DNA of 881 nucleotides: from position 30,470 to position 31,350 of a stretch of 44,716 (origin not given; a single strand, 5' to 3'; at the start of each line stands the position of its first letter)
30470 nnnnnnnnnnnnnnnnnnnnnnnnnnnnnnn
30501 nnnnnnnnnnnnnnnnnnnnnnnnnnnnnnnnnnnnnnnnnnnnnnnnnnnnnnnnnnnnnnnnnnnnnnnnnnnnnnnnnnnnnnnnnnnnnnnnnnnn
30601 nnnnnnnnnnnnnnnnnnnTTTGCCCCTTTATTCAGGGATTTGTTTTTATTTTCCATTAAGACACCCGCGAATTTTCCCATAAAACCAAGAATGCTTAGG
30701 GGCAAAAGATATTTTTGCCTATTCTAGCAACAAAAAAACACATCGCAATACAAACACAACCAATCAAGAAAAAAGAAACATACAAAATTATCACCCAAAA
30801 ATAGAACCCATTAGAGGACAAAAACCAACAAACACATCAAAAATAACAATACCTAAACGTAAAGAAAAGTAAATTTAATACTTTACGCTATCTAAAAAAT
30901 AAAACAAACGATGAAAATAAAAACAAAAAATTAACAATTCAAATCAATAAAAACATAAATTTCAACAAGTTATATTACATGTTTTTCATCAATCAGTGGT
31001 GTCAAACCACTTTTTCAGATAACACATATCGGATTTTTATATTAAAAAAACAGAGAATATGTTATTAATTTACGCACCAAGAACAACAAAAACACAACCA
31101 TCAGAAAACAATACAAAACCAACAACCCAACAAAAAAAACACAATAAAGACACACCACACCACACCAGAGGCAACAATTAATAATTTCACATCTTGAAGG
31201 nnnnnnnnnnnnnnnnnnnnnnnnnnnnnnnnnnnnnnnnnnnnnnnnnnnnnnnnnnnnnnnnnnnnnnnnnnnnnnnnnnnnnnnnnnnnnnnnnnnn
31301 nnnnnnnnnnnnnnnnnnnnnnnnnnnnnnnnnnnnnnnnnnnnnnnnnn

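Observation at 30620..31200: Extreme A/C-rich, G-depleted 580-bp tract upstream of the fimbrial regulator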

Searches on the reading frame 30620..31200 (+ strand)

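Call 20: search_dna_similar(query=L001:5745-6038:-, collection=plasmids, mode=protein, max_rows=60, rows=spread, max_evalue=0.00001)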
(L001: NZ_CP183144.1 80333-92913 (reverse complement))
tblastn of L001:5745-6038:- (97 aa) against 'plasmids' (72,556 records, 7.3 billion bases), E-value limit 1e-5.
Records with a match: 1648; places in all: 1783; records where one place covers at least 80% of the query: 1162.
Best place of each record, by identity: 95-99% 3; 60-80% 14; <60% 1631.
By first word of the organism name: Escherichia 1098; Salmonella 494; Klebsiella 32; Edwardsiella 11; Shigella 5; Citrobacter 3; Pseudomonas 2; Serratia 1; Enterobacter 1; uncultured 1.
By predicted mobility (MOB-suite, as given by PLSDB): conjugative 1228; non-mobilizable 234; mobilizable 186.
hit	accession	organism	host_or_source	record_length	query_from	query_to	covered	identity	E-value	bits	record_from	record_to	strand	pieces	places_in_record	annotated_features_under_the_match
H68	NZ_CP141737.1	Escherichia coli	Homo sapiens,Wound/Abscess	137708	1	97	100%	99.0%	4e-57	195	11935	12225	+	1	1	PapB/FocB family fimbrial expression transcriptional regulator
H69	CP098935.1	Escherichia coli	culture,Pooled faeces sample collected ...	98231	7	93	90%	50.6%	2e-16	79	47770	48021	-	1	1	adhesin biosynthesis transcription regulatory family protein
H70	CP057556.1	Escherichia coli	culture,Pooled sheep faecal samples ...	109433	1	90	93%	48.9%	2e-17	82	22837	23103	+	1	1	adhesin biosynthesis transcription regulatory family protein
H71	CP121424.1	Salmonella enterica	feces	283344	15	96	85%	52.4%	2e-16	79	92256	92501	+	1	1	none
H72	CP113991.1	Salmonella enterica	Homo sapiens,human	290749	15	96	85%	52.4%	2e-16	79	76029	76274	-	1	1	adhesin biosynthesis transcription regulatory family protein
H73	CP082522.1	Salmonella enterica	Chicken Breasts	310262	15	96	85%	52.4%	2e-16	79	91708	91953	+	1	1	adhesin biosynthesis transcription regulatory family protein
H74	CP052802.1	Salmonella enterica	ground turkey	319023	15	96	85%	52.4%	2e-16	79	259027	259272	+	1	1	transcriptional regulator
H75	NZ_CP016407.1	Salmonella enterica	chicken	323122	15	96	85%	52.4%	2e-16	79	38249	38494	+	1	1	adhesin biosynthesis transcription regulatory family protein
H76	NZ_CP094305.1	Edwardsiella anguillarum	-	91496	17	90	76%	55.4%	4e-17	81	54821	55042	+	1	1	PapB/FocB family fimbrial expression transcriptional regulator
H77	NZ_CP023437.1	Salmonella enterica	Homo sapiens,human stool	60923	17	86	72%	55.7%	2e-14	74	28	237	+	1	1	none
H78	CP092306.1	Salmonella enterica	-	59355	17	86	72%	55.7%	2e-14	74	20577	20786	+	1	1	none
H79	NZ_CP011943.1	Salmonella enterica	Poultry environment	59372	17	86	72%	55.7%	2e-14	74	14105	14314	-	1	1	pefB: transcriptional regulator PefB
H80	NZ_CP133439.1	Salmonella enterica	Homo sapiens,feces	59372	17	86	72%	55.7%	2e-14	74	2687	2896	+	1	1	pefB: transcriptional regulator PefB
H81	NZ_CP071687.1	Salmonella sp. SAL-007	Homo sapiens,cell culture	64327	17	86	72%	55.7%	2e-14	74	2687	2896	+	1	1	pefB: transcriptional regulator PefB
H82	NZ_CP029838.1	Salmonella enterica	Homo sapiens,feces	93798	17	86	72%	55.7%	2e-14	74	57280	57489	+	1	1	pefB: transcriptional regulator PefB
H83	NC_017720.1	Salmonella enterica subsp. enterica serovar Typhimurium ...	-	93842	17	86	72%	55.7%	2e-14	74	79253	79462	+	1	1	pefB: transcriptional regulator PefB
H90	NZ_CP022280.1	Escherichia coli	Marmota,fecal sample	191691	13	95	86%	44.6%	6e-14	72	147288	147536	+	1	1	PapB/FocB family fimbrial expression transcriptional regulator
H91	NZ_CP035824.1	Escherichia coli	Homo sapiens,stool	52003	8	94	90%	41.4%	4e-14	73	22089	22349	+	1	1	PapB/FocB family fimbrial expression transcriptional regulator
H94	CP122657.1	Escherichia coli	Sus scrofa,feces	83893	13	92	82%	43.8%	9e-13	69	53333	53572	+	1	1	adhesin biosynthesis transcription regulatory family protein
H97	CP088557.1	Escherichia coli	Homo sapiens,blood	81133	14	92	81%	43.0%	6e-8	55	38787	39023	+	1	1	adhesin biosynthesis transcription regulatory family protein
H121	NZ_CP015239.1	Escherichia coli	Homo sapiens,stool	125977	27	90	66%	53.1%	3e-9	59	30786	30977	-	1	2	PapB/FocB family fimbrial expression transcriptional regulator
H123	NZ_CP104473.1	Escherichia coli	cheese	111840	3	93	94%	35.2%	8e-11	64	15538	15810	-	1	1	adhesin biosynthesis transcription regulatory family protein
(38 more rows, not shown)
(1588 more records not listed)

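Call 23: search_dna_similar(query=L001:5745-6038:-, collection=plasmids, mode=protein, max_rows=30, rows=best, max_evalue=1e-10)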
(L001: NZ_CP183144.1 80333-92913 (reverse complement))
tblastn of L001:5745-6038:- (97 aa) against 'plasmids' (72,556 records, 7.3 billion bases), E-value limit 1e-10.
Records with a match: 805; places in all: 856; records where one place covers at least 80% of the query: 389.
Best place of each record, by identity: 95-99% 3; 60-80% 14; <60% 788.
By first word of the organism name: Salmonella 482; Escherichia 307; Edwardsiella 11; Shigella 3; Citrobacter 2.
By predicted mobility (MOB-suite, as given by PLSDB): conjugative 580; non-mobilizable 177; mobilizable 48.
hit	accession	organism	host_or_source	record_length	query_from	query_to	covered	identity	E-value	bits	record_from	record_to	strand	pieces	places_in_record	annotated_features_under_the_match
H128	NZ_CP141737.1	Escherichia coli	Homo sapiens,Wound/Abscess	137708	1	97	100%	99.0%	4e-57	195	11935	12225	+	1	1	PapB/FocB family fimbrial expression transcriptional regulator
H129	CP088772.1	Escherichia coli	Homo sapiens,blood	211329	1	97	100%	96.9%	4e-56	192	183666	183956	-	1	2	adhesin biosynthesis transcription regulatory family protein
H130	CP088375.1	Escherichia coli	Homo sapiens,blood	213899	1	97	100%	96.9%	4e-56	192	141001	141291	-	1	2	adhesin biosynthesis transcription regulatory family protein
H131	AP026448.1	Escherichia coli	whole organism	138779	12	97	89%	66.3%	2e-28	113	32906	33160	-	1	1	hypothetical protein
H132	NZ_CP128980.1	Escherichia coli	-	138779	12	97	89%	66.3%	2e-28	113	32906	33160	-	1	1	adhesin biosynthesis transcription regulatory family protein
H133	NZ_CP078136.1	Escherichia coli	pure culture,urine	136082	12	96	88%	64.7%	5e-28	112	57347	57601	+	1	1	PapB/FocB family fimbrial expression transcriptional regulator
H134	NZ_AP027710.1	Escherichia coli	-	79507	12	93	85%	65.9%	1e-27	111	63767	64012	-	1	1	adhesin biosynthesis transcription regulatory family protein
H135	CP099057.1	Escherichia coli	culture,Pooled faeces sample collected ...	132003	12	93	85%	65.9%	1e-27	111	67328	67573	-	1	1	adhesin biosynthesis transcription regulatory family protein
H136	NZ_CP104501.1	Escherichia coli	Poultry,Broiler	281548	12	93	85%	65.9%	4e-27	109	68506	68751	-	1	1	adhesin biosynthesis transcription regulatory family protein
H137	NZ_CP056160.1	Escherichia marmotae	culture,Freshwater sample from upstream ...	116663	9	90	85%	65.9%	1e-26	108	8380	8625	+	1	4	adhesin biosynthesis transcription regulatory family protein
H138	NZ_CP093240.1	Escherichia marmotae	whole organism,Food: Red deer meat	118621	9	90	85%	65.9%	1e-26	108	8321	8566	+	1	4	adhesin biosynthesis transcription regulatory family protein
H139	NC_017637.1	Escherichia coli W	-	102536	12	86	77%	70.7%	1e-26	108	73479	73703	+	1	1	PapB/FocB family fimbrial expression transcriptional regulator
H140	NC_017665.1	Escherichia coli W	-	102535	12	86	77%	70.7%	1e-26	108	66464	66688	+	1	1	PapB/FocB family fimbrial expression transcriptional regulator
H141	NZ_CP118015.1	Escherichia coli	Homo sapiens,pure cell culture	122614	12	86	77%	70.7%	1e-26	108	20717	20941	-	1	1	PapB/FocB family fimbrial expression transcriptional regulator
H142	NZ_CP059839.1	Escherichia coli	swine,whole organism,liver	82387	13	93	84%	64.6%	9e-26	105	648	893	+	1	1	PapB/FocB family fimbrial expression transcriptional regulator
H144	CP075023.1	Salmonella enterica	animal,quail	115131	12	90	81%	63.3%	2e-25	104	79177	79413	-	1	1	transcriptional regulator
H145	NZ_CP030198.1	Salmonella enterica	-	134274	4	90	90%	52.9%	2e-20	91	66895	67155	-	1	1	adhesin biosynthesis transcription regulatory family protein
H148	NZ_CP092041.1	Salmonella enterica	Gallus gallus domesticus,Bacterial ...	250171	15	96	85%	53.7%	5e-17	81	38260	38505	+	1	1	adhesin biosynthesis transcription regulatory family protein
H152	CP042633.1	Escherichia coli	Sus scrofa domesticus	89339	7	93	90%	50.6%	2e-16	79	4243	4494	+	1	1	transcriptional regulator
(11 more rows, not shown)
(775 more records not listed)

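Call 24: get_annotated_region(hit=H131, flank=3000)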
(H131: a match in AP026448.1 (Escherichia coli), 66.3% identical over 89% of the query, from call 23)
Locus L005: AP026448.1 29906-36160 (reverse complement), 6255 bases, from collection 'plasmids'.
description: Escherichia coli TUM1881 plasmid pMTY1881_NA1 DNA, complete sequence
organism: Escherichia coli (NCBI taxid 562)
taxonomy: Bacteria; Pseudomonadota; Gammaproteobacteria; Enterobacterales; Enterobacteriaceae; Escherichia; Escherichia coli
host: -; source: whole organism; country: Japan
typing (MOB-suite, as given by PLSDB): conjugative; replicon IncFIA,IncFIB,IncFIC,IncFII; relaxase MOBF; mating-pair formation MPF_F
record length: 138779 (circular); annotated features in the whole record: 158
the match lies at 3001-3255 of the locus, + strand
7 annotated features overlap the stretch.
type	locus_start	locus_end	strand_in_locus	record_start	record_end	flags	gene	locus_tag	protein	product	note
CDS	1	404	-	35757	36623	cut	insF5_5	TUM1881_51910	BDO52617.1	transposase InsF for insertion sequence IS3E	-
CDS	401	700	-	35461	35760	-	insE4_6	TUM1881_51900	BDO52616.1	transposase InsE for insertion sequence IS3D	-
CDS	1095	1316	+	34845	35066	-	-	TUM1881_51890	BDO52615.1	hypothetical protein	-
CDS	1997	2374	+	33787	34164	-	-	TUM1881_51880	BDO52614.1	hypothetical protein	-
CDS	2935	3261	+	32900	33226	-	-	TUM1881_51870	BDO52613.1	hypothetical protein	-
CDS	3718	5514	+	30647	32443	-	hxuB_2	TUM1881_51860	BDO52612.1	hemolysin secretion protein ShlB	-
CDS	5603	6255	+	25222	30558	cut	hmwA_2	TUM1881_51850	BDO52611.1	adhesin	-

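Call 25: get_annotated_region(hit=H133, flank=3000)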
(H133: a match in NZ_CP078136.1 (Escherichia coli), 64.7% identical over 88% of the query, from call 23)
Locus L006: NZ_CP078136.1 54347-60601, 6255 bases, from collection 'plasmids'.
description: Escherichia coli strain Sx181-0-1 plasmid unnamed1, complete sequence
organism: Escherichia coli (NCBI taxid 562)
taxonomy: Bacteria; Pseudomonadota; Gammaproteobacteria; Enterobacterales; Enterobacteriaceae; Escherichia; Escherichia coli
host: -; source: pure culture,urine; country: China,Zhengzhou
typing (MOB-suite, as given by PLSDB): conjugative; replicon IncFIB,IncFII,rep_cluster_2232; relaxase MOBF; mating-pair formation MPF_F
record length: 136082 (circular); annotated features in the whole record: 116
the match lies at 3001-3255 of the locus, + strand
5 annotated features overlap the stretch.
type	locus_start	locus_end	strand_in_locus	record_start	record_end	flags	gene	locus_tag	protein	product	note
CDS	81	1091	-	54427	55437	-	-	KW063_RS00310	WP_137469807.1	substrate-binding domain-containing protein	-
CDS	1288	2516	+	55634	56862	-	-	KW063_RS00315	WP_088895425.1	IS3-like element IS2 family transposase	-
CDS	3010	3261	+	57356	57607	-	-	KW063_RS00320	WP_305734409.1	PapB/FocB family fimbrial expression transcriptional regulator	GO:0006355 - regulation of DNA-templated transcription [Evidence IEA]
CDS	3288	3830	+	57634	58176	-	-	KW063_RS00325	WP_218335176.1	fimbrial protein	-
CDS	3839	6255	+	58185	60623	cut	faeD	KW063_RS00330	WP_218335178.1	F4 (K88) fimbrial usher FaeD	-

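Call 26: get_annotated_region(hit=H134, flank=3000)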
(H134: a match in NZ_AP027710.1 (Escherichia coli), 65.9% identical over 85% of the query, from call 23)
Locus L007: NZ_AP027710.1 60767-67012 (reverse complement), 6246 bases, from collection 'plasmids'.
description: Escherichia coli strain PSS-15 plasmid pPSS-15_1, complete sequence
organism: Escherichia coli (NCBI taxid 562)
taxonomy: Bacteria; Pseudomonadota; Gammaproteobacteria; Enterobacterales; Enterobacteriaceae; Escherichia; Escherichia coli
host: -; source: -; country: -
typing (MOB-suite, as given by PLSDB): non-mobilizable; replicon IncFIB,IncFIC,rep_cluster_2244
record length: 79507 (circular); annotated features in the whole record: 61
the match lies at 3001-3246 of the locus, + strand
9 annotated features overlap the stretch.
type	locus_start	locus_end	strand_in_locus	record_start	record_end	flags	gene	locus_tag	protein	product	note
CDS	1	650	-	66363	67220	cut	repA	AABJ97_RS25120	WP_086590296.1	incFII family plasmid replication initiator RepA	GO:0006276 - plasmid maintenance [Evidence IEA]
CDS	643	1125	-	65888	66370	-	-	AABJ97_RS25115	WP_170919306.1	hypothetical protein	-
CDS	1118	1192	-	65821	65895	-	tap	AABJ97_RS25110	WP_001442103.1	RepA leader peptide Tap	GO:0006276 - plasmid maintenance [Evidence IEA]; GO:0031556 - transcriptional attenuation by ribosome [Evidence IEA]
CDS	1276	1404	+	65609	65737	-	-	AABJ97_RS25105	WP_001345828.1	hypothetical protein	-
CDS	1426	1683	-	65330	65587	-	-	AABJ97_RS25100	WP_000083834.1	replication regulatory protein RepA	-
CDS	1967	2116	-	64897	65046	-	-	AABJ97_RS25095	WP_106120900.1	Hok/Gef family protein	-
CDS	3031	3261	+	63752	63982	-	-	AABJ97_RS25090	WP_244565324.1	adhesin biosynthesis transcription regulatory family protein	-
CDS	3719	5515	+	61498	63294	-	-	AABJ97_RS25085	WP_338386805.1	POTRA domain-containing protein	-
CDS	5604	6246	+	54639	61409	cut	-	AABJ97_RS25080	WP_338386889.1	ESPR-type extended signal peptide-containing protein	-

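Call 27: get_annotated_region(hit=H137, flank=3000)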
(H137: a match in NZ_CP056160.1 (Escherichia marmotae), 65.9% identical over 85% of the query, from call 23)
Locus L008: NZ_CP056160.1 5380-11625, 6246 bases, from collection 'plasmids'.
description: Escherichia marmotae strain RHBSTW-00814 plasmid pRHBSTW-00814_2, complete sequence
organism: Escherichia marmotae (NCBI taxid 1499973)
taxonomy: Bacteria; Pseudomonadota; Gammaproteobacteria; Enterobacterales; Enterobacteriaceae; Escherichia; Escherichia marmotae
host: -; source: culture,Freshwater sample from upstream of wastewater treatment plant; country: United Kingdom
typing (MOB-suite, as given by PLSDB): conjugative; replicon IncI-gamma/K1; relaxase MOBP; mating-pair formation MPF_I
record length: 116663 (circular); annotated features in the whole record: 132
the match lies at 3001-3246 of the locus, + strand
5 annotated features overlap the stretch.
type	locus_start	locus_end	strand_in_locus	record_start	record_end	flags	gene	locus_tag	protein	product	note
CDS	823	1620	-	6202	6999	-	istB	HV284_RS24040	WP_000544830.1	IS21-like element IS21 family helper ATPase IstB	-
CDS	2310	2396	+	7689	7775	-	-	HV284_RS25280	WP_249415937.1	hypothetical protein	-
CDS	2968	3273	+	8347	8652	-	-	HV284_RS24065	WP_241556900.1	adhesin biosynthesis transcription regulatory family protein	-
CDS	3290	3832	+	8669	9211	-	-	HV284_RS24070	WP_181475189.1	type 1 fimbrial protein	-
CDS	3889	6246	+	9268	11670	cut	faeD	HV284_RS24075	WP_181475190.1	F4 (K88) fimbrial usher FaeD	-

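Call 28: get_annotated_region(hit=H139, flank=3000)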
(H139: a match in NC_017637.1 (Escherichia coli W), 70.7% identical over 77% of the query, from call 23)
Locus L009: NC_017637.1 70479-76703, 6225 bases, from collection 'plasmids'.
description: Escherichia coli W plasmid pRK1, complete sequence
organism: Escherichia coli W (NCBI taxid 566546)
taxonomy: Bacteria; Pseudomonadota; Gammaproteobacteria; Enterobacterales; Enterobacteriaceae; Escherichia; Escherichia coli; Escherichia coli W
host: -; source: -; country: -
typing (MOB-suite, as given by PLSDB): conjugative; replicon IncI-gamma/K1; relaxase MOBP; mating-pair formation MPF_I
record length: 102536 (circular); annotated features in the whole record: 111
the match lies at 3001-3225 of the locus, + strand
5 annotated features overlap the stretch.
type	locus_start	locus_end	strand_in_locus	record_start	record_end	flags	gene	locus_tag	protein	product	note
CDS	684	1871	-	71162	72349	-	-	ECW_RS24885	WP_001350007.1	IS91 family transposase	-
CDS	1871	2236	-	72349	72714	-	-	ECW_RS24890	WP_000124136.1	hypothetical protein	-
CDS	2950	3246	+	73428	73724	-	-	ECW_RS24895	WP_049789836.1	PapB/FocB family fimbrial expression transcriptional regulator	GO:0006355 - regulation of DNA-templated transcription [Evidence IEA]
CDS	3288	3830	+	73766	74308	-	-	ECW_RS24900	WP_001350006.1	type 1 fimbrial protein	-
CDS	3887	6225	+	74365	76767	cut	faeD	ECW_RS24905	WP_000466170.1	F4 (K88) fimbrial usher FaeD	-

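Call 29: get_annotated_region(hit=H142, flank=3000)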
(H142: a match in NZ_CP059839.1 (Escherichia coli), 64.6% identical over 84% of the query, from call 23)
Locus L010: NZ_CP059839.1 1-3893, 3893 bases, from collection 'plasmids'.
description: Escherichia coli strain tcmA_3 plasmid p0A3_5, complete sequence
organism: Escherichia coli (NCBI taxid 562)
taxonomy: Bacteria; Pseudomonadota; Gammaproteobacteria; Enterobacterales; Enterobacteriaceae; Escherichia; Escherichia coli
host: -; source: swine,whole organism,liver; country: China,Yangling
typing (MOB-suite, as given by PLSDB): mobilizable; replicon IncFIB,IncFIC,rep_cluster_2244; relaxase MOBF
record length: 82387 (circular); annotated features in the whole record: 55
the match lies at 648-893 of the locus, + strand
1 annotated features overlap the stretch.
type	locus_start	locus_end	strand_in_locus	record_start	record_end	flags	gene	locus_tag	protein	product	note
CDS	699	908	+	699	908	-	-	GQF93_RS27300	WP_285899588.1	PapB/FocB family fimbrial expression transcriptional regulator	GO:0006355 - regulation of DNA-templated transcription [Evidence IEA]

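Call 47: get_annotated_region(hit=H83, flank=1500)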
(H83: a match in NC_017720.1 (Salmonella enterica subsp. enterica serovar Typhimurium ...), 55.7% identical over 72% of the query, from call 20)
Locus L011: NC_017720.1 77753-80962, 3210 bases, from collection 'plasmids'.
description: Salmonella enterica subsp. enterica serovar Typhimurium str. SL1344 plasmid pSLT_SL1344, complete sequence
organism: Salmonella enterica subsp. enterica serovar Typhimurium str. SL1344 (NCBI taxid 216597)
taxonomy: Bacteria; Pseudomonadota; Gammaproteobacteria; Enterobacterales; Enterobacteriaceae; Salmonella; Salmonella enterica; Salmonella enterica subsp. enterica serovar Typhimurium str. SL1344
host: -; source: -; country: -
typing (MOB-suite, as given by PLSDB): conjugative; replicon IncFIB,IncFII; relaxase MOBF; mating-pair formation MPF_F
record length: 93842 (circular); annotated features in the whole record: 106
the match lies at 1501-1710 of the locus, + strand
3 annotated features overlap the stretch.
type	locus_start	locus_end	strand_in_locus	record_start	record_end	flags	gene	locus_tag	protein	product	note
CDS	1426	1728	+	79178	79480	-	pefB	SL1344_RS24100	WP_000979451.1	transcriptional regulator PefB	-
CDS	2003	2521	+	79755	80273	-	pefA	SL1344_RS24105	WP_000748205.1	major pilin PefA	-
CDS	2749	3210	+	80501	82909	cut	pefC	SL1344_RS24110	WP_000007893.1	outer membrane usher protein PefC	-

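Call 48: get_annotated_region(hit=H152, flank=1500)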
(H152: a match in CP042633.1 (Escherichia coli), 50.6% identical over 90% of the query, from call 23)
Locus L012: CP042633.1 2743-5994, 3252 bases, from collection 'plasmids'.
description: Escherichia coli strain NCYU-25-82 plasmid pNCYU-25-82-6, complete sequence
organism: Escherichia coli (NCBI taxid 562)
taxonomy: Bacteria; Pseudomonadota; Gammaproteobacteria; Enterobacterales; Enterobacteriaceae; Escherichia; Escherichia coli
host: -; source: Sus scrofa domesticus; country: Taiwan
typing (MOB-suite, as given by PLSDB): conjugative; replicon IncFIA,IncFIC; relaxase MOBF; mating-pair formation MPF_F
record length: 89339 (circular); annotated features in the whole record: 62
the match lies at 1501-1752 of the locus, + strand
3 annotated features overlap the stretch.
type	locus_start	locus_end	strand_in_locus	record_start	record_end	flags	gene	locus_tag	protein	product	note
CDS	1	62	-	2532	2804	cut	-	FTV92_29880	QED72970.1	hypothetical protein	-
CDS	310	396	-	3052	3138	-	-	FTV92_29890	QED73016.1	hypothetical protein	-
CDS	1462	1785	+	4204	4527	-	-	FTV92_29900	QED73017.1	transcriptional regulator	-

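Call 49: get_annotated_region(hit=H145, flank=1500)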
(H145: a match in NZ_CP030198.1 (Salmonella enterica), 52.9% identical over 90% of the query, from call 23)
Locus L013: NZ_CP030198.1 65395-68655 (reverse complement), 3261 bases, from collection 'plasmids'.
description: Salmonella enterica strain SA20051401 plasmid pSA20051401.2, complete sequence
organism: Salmonella enterica (NCBI taxid 28901)
taxonomy: Bacteria; Pseudomonadota; Gammaproteobacteria; Enterobacterales; Enterobacteriaceae; Salmonella; Salmonella enterica
host: -; source: -; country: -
typing (MOB-suite, as given by PLSDB): conjugative; replicon IncFIB; relaxase MOBF; mating-pair formation MPF_F
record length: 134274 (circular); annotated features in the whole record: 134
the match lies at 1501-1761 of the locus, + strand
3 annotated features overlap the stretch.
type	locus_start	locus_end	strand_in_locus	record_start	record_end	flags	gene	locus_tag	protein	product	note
CDS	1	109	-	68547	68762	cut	-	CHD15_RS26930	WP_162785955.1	hypothetical protein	-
CDS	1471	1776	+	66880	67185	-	-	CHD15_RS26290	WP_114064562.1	adhesin biosynthesis transcription regulatory family protein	-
CDS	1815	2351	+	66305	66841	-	-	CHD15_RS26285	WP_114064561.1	fimbrial protein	-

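Call 50: get_annotated_region(hit=H148, flank=1500)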
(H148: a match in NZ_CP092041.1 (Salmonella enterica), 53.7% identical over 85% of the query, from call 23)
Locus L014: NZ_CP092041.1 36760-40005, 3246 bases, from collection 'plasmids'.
description: Salmonella enterica subsp. enterica serovar Infantis strain S19 plasmid pS19, complete sequence
organism: Salmonella enterica (NCBI taxid 595)
taxonomy: Bacteria; Pseudomonadota; Gammaproteobacteria; Enterobacterales; Enterobacteriaceae; Salmonella; Salmonella enterica
host: -; source: Gallus gallus domesticus,Bacterial isolate,Broiler; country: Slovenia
typing (MOB-suite, as given by PLSDB): conjugative; replicon IncFIB; relaxase MOBP,MOBP; mating-pair formation MPF_I
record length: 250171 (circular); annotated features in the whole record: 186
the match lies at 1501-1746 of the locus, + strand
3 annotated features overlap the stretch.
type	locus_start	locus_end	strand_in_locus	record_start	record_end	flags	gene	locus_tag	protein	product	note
CDS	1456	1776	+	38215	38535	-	-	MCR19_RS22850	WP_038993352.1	adhesin biosynthesis transcription regulatory family protein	-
CDS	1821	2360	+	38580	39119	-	-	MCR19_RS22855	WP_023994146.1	type 1 fimbrial protein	-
CDS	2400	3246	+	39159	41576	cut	faeD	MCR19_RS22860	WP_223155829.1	F4 (K88) fimbrial usher FaeD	-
